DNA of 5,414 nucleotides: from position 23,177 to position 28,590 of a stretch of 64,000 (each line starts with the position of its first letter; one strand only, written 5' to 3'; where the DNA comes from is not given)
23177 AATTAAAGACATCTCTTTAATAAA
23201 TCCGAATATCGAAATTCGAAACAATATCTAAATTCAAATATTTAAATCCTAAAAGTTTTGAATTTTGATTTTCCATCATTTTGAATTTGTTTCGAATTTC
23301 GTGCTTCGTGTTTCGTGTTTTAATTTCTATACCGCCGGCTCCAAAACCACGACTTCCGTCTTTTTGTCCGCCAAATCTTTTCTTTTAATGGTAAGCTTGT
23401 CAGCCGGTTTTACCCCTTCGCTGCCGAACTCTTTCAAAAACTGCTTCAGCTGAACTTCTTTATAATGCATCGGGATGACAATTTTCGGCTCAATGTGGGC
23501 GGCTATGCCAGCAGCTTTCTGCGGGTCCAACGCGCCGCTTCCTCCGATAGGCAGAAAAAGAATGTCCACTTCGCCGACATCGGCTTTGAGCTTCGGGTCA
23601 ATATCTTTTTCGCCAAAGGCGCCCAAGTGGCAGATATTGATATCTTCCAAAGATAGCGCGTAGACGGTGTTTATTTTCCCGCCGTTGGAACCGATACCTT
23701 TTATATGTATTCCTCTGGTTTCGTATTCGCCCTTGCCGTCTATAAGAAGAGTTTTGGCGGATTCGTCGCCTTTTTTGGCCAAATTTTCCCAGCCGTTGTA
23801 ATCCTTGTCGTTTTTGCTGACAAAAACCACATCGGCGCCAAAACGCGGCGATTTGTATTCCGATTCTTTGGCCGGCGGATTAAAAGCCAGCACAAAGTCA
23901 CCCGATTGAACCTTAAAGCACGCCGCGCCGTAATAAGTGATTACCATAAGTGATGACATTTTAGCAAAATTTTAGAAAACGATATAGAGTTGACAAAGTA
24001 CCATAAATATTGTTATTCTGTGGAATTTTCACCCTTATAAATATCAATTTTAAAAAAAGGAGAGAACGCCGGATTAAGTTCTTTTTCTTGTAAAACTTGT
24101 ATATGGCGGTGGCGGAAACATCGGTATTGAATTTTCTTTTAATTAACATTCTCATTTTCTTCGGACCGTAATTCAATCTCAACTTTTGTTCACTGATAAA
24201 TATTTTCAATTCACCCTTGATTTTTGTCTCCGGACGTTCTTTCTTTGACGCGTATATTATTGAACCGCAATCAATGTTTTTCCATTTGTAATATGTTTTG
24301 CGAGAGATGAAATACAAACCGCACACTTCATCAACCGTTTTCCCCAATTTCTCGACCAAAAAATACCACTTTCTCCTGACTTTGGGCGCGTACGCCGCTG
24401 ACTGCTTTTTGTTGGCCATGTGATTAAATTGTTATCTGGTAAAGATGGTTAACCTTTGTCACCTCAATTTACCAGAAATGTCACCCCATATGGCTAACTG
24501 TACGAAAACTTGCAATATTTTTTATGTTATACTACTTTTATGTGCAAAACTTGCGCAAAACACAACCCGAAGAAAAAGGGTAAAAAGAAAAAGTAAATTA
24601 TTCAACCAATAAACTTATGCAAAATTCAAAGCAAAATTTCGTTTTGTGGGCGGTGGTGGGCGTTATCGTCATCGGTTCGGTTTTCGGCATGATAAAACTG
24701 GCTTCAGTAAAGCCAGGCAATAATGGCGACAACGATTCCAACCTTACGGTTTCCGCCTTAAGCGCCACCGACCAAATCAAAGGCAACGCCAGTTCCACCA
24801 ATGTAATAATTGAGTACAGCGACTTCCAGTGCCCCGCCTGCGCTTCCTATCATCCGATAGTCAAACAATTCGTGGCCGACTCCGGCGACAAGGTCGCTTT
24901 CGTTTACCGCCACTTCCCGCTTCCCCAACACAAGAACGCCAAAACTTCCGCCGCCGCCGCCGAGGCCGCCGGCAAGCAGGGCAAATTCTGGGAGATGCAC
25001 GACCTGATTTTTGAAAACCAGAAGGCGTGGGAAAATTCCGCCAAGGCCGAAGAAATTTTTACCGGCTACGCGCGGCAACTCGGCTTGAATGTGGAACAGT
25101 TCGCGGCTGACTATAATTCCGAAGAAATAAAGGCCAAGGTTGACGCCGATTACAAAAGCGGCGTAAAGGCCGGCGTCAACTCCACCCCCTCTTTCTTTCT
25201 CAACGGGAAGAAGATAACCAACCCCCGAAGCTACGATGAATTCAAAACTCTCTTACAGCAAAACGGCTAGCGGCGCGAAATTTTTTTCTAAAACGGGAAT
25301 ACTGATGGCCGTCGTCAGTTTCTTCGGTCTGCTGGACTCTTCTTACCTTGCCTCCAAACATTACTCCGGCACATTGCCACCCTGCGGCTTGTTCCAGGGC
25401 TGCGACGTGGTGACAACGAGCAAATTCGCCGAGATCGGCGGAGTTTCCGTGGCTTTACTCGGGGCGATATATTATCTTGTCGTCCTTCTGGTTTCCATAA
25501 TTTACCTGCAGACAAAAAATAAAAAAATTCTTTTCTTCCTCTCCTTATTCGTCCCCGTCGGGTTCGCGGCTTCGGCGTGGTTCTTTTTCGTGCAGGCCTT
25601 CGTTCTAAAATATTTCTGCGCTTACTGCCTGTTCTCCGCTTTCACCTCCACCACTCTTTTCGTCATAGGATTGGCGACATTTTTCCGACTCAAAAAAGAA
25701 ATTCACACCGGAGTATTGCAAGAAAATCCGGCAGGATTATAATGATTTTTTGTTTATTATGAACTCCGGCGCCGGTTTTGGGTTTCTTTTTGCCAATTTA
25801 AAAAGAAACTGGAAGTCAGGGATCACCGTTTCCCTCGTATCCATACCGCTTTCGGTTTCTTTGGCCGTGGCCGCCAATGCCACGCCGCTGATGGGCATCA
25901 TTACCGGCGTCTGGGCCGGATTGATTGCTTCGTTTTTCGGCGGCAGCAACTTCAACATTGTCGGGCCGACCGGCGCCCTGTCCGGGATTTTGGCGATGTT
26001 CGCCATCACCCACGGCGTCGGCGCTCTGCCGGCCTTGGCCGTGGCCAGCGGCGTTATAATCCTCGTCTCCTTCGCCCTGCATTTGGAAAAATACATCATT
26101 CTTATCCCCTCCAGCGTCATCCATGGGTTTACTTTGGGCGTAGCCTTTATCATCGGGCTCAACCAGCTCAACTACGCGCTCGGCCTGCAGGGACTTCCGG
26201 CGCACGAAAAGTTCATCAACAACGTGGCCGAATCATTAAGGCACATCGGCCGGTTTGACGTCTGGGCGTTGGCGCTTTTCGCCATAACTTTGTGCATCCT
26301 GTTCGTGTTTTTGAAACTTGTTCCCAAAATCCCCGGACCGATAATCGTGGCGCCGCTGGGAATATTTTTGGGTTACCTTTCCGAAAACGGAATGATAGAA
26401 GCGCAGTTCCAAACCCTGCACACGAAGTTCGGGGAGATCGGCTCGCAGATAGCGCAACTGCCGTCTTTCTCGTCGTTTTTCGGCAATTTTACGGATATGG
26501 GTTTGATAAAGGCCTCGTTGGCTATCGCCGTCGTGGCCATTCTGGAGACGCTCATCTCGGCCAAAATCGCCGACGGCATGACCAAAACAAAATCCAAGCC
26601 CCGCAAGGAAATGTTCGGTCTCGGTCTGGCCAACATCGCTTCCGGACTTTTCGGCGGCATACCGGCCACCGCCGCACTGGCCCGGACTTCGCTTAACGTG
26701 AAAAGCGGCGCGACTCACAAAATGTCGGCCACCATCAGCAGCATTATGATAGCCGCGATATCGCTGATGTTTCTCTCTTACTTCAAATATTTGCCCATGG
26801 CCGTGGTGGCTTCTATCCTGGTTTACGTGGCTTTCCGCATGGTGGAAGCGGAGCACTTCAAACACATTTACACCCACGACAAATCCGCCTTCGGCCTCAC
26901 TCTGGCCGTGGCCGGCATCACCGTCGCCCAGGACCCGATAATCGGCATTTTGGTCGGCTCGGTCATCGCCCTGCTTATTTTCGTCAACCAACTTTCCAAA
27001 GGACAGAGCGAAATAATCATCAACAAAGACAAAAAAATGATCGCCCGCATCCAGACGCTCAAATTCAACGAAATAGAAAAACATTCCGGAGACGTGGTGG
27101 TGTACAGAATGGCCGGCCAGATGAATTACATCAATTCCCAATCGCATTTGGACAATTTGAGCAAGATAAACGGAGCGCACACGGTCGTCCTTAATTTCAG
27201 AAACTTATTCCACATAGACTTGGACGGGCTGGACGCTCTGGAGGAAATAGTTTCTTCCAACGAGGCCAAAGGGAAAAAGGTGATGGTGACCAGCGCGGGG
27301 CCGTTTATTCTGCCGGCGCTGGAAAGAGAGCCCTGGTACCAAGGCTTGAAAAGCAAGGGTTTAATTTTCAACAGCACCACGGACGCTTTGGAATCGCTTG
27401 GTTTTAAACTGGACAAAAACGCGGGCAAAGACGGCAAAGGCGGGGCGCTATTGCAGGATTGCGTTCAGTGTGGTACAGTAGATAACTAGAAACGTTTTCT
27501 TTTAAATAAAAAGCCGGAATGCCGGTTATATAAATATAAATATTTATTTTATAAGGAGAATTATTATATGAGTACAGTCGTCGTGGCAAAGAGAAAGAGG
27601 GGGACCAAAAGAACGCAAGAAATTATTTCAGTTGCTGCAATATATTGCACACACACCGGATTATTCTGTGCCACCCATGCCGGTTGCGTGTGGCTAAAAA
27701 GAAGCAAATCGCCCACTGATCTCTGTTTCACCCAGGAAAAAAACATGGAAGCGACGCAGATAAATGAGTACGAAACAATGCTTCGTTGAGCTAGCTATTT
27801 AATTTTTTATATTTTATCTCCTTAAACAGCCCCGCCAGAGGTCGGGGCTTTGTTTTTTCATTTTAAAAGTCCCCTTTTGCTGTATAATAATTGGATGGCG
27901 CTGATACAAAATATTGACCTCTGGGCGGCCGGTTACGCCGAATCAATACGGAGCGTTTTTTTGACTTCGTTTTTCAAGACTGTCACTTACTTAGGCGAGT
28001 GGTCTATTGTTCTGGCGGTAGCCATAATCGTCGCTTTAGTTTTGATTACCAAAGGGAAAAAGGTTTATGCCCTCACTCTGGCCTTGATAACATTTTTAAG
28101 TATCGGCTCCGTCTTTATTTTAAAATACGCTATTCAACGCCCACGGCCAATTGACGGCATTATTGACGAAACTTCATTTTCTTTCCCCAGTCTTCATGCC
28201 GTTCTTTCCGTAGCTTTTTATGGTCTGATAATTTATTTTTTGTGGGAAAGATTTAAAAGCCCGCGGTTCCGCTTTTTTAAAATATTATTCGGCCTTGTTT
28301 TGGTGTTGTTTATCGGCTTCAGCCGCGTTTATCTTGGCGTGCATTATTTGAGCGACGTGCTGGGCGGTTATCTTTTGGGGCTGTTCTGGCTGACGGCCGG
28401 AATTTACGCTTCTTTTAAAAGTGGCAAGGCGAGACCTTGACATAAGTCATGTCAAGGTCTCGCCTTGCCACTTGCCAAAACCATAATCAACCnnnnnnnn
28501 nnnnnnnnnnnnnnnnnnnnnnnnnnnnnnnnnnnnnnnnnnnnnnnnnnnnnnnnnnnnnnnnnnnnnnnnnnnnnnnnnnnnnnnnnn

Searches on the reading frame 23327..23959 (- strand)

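Call 7: search_protein_families(library=pfam, proteins=[window:23327-23959:-], max_evalue=0.001)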
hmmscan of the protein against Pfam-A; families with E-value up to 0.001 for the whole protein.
window:23327-23959:- (210 aa): 2 families
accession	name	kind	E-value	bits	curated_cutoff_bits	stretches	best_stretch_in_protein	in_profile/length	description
PF13483.12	Lactamase_B_3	-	3.8e-26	92.4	24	1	7-165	2-160/160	Beta-lactamase superfamily domain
PF12706.13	Lactamase_B_2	-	0.00074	19.6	27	1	104-166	130-200/200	Beta-lactamase superfamily domain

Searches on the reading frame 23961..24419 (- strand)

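Call 7: search_protein_families(library=pfam, proteins=[window:23961-24419:-], max_evalue=0.001)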
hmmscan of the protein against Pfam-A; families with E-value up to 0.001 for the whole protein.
window:23961-24419:- (152 aa): 1 family
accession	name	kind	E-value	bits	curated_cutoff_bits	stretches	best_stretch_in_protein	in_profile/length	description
PF13384.12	HTH_23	-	0.00011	22.4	24.6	1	12-48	2-39/50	Homeodomain-like domain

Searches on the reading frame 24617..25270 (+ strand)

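Call 7: search_protein_families(library=pfam, proteins=[window:24617-25270:+], max_evalue=0.001)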
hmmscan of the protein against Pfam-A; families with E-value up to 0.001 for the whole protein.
window:24617-25270:+ (217 aa): 4 families
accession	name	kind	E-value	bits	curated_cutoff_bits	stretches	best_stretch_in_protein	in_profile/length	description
PF13462.12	Thioredoxin_4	-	2.5e-31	109.5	23.2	1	51-214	4-164/165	Thioredoxin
PF01323.26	DSBA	-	1.6e-18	67.6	25.6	1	64-214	2-191/191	DSBA-like thioredoxin domain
PF13743.12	Thioredoxin_5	-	2.1e-06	28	27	1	128-196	100-164/186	Thioredoxin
PF18400.7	Thioredoxin_12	-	0.00055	20.3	26.1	0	50-105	132-187/190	Thioredoxin-like domain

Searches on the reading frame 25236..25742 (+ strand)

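Call 7: search_protein_families(library=pfam, proteins=[window:25236-25742:+], max_evalue=0.001)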
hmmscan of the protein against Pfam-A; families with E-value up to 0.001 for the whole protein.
window:25236-25742:+ (168 aa): 1 family
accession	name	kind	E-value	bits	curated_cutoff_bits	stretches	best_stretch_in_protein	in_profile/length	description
PF07884.19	VKOR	-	1.2e-20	74.5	27.5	1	23-144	2-132/134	Vitamin K epoxide reductase family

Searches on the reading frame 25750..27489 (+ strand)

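Call 7: search_protein_families(library=pfam, proteins=[window:25750-27489:+], max_evalue=0.001)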
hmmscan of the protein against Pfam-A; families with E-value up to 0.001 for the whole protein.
window:25750-27489:+ (579 aa): 3 families
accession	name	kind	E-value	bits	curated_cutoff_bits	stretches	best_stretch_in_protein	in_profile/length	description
PF00916.26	Sulfate_transp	-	2.5e-55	188.2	23.2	1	21-385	5-378/380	Sulfate permease family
PF01740.26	STAS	-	1.3e-07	31.8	22.6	1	445-525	6-89/106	STAS domain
PF16983.11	MFS_MOT1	-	2.9e-05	24.8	30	1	245-363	5-110/111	Molybdate transporter of MFS superfamily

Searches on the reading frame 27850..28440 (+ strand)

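Call 7: search_protein_families(library=pfam, proteins=[window:27850-28440:+], max_evalue=0.001)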
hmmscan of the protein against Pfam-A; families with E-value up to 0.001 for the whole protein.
window:27850-28440:+ (196 aa): 2 families
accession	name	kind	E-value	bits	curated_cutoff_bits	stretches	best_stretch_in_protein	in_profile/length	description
PF01569.27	PAP2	-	1.4e-18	67.3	27.2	1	74-191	2-128/130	PAP2 superfamily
PF14378.12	PAP2_3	-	8.1e-09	36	27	1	53-179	68-186/190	PAP2 superfamily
